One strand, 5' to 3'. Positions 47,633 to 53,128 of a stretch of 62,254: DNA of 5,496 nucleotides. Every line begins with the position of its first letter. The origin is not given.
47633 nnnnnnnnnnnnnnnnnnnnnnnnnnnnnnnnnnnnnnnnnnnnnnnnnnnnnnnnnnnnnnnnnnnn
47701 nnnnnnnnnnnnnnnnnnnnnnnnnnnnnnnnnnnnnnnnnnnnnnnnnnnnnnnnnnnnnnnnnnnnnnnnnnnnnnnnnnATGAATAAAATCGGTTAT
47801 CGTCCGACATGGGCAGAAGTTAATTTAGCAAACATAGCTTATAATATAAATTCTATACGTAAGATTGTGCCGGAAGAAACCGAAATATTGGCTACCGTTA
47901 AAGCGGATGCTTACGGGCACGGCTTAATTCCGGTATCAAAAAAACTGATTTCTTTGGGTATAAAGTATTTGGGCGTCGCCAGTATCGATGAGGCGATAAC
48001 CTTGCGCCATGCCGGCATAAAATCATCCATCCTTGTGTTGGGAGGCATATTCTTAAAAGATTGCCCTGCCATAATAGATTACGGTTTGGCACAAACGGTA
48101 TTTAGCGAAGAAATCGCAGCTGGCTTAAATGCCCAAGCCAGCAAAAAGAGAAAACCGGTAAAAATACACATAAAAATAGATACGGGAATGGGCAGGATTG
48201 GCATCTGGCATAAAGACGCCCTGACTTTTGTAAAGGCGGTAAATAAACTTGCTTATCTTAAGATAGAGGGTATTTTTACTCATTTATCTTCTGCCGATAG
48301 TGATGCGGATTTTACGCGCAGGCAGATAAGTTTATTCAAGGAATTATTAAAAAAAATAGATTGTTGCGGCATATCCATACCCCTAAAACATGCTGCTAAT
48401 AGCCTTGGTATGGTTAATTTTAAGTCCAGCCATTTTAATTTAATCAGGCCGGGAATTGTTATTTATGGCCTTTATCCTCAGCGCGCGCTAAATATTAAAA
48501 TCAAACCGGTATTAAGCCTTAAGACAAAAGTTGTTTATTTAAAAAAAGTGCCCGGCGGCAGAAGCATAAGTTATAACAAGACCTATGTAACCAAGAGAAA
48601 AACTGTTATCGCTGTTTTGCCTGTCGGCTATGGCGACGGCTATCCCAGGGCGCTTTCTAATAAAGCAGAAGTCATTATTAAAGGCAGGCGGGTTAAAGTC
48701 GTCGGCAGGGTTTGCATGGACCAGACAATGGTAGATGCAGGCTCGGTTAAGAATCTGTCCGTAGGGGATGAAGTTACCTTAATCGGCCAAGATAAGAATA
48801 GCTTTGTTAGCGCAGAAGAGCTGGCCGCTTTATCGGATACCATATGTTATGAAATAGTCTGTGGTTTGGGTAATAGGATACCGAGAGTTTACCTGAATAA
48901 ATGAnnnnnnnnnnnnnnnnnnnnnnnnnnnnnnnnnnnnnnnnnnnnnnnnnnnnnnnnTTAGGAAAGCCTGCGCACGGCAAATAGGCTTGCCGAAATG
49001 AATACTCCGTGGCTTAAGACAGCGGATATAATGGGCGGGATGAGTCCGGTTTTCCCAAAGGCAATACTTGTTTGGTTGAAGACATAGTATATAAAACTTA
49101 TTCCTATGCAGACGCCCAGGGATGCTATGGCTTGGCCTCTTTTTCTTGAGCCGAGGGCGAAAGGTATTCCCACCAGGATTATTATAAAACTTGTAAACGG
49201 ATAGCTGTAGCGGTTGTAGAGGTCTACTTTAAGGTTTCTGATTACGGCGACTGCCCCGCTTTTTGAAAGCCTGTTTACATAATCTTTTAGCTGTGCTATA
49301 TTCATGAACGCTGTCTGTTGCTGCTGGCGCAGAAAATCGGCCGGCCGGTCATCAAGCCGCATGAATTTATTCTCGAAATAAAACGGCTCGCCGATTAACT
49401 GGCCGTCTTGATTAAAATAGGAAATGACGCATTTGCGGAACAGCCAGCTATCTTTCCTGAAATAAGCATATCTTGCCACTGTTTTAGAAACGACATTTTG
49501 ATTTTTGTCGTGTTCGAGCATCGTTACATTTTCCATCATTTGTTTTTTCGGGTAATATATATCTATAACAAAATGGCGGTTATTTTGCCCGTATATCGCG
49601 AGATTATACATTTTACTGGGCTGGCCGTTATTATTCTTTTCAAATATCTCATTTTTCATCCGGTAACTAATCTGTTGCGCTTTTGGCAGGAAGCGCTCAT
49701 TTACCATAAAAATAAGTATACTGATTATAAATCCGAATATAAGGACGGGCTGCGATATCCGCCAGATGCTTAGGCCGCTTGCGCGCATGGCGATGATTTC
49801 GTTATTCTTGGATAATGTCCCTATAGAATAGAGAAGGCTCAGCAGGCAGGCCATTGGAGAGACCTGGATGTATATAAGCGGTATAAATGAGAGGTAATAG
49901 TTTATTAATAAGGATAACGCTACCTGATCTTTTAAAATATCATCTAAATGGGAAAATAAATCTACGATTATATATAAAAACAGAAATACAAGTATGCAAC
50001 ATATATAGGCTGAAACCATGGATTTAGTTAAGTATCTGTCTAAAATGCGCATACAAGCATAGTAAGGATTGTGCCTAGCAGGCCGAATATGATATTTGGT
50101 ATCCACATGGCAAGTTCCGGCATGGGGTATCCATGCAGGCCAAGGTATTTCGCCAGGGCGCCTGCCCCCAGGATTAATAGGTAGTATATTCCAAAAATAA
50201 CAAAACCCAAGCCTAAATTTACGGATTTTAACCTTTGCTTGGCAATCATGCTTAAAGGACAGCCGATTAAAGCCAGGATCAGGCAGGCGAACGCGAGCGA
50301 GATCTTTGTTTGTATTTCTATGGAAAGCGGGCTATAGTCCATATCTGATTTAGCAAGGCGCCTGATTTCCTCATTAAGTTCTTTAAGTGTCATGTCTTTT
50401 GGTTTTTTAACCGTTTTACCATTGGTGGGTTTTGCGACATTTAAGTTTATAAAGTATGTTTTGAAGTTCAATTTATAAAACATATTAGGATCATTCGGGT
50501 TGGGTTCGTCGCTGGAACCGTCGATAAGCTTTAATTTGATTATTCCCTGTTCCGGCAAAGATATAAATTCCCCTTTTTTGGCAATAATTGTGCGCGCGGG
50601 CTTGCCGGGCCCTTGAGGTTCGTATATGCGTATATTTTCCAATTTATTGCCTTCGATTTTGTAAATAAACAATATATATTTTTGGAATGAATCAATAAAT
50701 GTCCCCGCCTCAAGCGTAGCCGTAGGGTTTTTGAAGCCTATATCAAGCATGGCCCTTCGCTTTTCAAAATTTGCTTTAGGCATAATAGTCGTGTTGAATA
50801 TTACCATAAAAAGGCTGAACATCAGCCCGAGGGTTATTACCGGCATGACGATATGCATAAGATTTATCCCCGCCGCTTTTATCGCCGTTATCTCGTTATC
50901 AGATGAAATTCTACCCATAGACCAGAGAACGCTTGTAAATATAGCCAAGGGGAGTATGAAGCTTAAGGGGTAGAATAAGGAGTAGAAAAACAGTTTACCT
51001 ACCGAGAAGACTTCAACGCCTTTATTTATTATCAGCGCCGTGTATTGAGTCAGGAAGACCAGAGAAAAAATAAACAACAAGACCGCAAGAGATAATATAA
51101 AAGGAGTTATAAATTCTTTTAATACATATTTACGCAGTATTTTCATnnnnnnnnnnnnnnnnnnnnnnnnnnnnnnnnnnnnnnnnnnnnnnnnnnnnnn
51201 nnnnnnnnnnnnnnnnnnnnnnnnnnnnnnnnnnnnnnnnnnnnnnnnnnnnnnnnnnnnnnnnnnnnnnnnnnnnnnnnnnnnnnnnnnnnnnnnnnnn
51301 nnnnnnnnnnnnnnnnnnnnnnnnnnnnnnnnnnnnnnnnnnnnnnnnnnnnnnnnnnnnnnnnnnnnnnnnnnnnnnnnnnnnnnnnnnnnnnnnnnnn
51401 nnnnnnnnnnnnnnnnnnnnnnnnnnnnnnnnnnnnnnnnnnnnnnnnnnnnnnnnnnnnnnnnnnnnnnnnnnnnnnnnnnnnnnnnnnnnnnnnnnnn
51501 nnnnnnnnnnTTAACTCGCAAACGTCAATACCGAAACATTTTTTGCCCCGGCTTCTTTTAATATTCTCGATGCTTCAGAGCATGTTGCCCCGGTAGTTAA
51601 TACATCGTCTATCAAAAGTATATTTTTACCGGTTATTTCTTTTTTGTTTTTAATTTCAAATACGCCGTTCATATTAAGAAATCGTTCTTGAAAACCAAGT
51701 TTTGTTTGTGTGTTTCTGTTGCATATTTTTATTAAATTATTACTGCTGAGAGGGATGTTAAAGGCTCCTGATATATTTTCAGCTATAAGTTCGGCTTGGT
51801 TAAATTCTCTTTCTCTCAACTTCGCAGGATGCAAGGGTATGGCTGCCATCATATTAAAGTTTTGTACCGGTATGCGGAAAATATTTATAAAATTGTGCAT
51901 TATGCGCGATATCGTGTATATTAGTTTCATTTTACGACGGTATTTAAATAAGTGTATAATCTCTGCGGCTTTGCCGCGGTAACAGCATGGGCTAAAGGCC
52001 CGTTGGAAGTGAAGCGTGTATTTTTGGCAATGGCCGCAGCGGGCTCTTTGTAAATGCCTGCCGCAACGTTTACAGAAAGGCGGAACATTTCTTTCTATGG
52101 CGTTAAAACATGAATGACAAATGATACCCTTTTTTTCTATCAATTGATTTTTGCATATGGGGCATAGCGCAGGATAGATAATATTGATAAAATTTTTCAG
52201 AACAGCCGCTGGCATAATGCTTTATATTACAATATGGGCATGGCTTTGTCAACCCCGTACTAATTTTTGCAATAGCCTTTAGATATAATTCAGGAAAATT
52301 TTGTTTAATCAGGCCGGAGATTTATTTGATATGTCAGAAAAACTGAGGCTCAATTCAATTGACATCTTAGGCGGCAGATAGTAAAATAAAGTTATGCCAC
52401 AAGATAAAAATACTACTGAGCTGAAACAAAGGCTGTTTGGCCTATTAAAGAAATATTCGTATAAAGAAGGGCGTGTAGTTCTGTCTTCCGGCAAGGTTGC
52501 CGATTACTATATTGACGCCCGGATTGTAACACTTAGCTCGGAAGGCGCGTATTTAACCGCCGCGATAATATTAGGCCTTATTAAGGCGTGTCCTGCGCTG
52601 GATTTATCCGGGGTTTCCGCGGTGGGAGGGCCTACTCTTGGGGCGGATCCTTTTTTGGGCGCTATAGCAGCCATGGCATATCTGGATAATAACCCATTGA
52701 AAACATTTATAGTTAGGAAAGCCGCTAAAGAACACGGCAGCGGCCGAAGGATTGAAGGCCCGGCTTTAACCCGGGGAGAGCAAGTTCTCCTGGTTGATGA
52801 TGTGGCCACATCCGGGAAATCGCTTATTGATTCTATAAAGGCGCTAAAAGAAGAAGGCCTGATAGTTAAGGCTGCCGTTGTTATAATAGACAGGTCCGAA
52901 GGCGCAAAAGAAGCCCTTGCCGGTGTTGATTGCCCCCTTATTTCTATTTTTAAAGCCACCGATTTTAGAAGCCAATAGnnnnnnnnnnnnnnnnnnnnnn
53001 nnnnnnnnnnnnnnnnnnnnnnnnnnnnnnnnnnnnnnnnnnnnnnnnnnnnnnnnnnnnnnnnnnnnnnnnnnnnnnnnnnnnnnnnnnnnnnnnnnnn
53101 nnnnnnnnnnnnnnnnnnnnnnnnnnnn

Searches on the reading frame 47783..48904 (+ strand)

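Call 61: search_protein_families(library=pfam, proteins=[window:47783-48904:+], max_evalue=0.00001)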
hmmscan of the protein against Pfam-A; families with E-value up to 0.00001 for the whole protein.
window:47783-48904:+ (373 aa): 2 families
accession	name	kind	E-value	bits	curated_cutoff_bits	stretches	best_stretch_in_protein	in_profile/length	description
PF01168.26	Ala_racemase_N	-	1.1e-67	228.4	24.1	1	13-232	1-220/220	Alanine racemase, N-terminal domain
PF00842.27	Ala_racemase_C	-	2.3e-49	166.6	25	1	243-370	1-127/127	Alanine racemase, C-terminal domain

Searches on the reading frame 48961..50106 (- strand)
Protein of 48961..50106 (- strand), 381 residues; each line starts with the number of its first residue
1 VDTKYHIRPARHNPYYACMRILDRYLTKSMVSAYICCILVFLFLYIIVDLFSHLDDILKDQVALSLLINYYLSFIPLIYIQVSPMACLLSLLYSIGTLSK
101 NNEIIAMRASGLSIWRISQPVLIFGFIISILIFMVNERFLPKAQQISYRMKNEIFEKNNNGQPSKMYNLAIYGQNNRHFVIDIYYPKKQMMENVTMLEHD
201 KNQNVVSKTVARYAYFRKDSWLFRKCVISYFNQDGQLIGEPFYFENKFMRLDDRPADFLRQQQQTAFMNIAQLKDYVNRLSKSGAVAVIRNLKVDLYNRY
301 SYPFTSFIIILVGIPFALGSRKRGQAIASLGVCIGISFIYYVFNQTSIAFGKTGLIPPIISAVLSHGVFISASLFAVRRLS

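Call 61: search_protein_families(library=pfam, proteins=[window:48961-50106:-], max_evalue=0.00001)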
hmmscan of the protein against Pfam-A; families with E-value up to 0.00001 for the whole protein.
window:48961-50106:- (381 aa): 1 family
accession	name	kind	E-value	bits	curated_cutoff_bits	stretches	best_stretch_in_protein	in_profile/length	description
PF03739.19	LptF_LptG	-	1.9e-71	241.4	27.9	1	24-379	1-353/353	Lipopolysaccharide export system permease LptF/LptG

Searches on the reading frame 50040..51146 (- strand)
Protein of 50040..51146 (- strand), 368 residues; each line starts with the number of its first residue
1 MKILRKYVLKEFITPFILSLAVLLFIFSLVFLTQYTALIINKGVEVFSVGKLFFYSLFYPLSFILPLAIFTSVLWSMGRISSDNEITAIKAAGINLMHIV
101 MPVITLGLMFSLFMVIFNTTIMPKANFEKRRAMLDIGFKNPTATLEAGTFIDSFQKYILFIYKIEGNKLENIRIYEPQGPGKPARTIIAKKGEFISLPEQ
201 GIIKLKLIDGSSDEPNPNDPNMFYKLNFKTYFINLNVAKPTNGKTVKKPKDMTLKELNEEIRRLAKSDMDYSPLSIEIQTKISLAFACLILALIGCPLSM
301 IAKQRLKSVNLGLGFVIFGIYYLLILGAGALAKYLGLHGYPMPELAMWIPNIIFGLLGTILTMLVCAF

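Call 62: search_protein_families(library=pfam, proteins=[window:50040-51146:-], max_evalue=0.00001)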
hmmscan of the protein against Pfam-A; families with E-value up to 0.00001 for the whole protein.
window:50040-51146:- (368 aa): 1 family
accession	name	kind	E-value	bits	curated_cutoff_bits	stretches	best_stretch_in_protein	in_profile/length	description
PF03739.19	LptF_LptG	-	1.3e-77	261.7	27.9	1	6-361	1-350/353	Lipopolysaccharide export system permease LptF/LptG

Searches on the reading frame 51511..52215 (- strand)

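Call 62: search_protein_families(library=pfam, proteins=[window:51511-52215:-], max_evalue=0.00001)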
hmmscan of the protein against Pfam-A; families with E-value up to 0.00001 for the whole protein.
window:51511-52215:- (234 aa): 2 families
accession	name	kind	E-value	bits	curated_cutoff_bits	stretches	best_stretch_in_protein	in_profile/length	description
PF18912.6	DZR_2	-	1.7e-09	37.8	27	1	10-64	2-56/56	Double zinc ribbon domain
PF00156.33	Pribosyltran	-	1.1e-07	31.7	26.3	1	183-232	79-123/158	Phosphoribosyl transferase domain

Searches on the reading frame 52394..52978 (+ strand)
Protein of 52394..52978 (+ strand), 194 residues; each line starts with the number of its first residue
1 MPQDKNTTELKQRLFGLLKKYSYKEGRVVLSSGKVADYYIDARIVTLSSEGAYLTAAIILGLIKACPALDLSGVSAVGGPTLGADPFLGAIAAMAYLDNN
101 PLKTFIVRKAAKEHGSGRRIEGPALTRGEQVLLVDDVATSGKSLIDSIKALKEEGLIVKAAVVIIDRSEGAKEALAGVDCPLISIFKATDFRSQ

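Call 62: search_protein_families(library=pfam, proteins=[window:52394-52978:+], max_evalue=0.00001)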
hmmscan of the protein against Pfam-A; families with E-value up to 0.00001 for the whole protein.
window:52394-52978:+ (194 aa): 1 family
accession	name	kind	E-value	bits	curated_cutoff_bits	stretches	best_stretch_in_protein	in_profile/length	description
PF00156.33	Pribosyltran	-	1.8e-10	40.8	26.3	1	79-176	35-135/158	Phosphoribosyl transferase domain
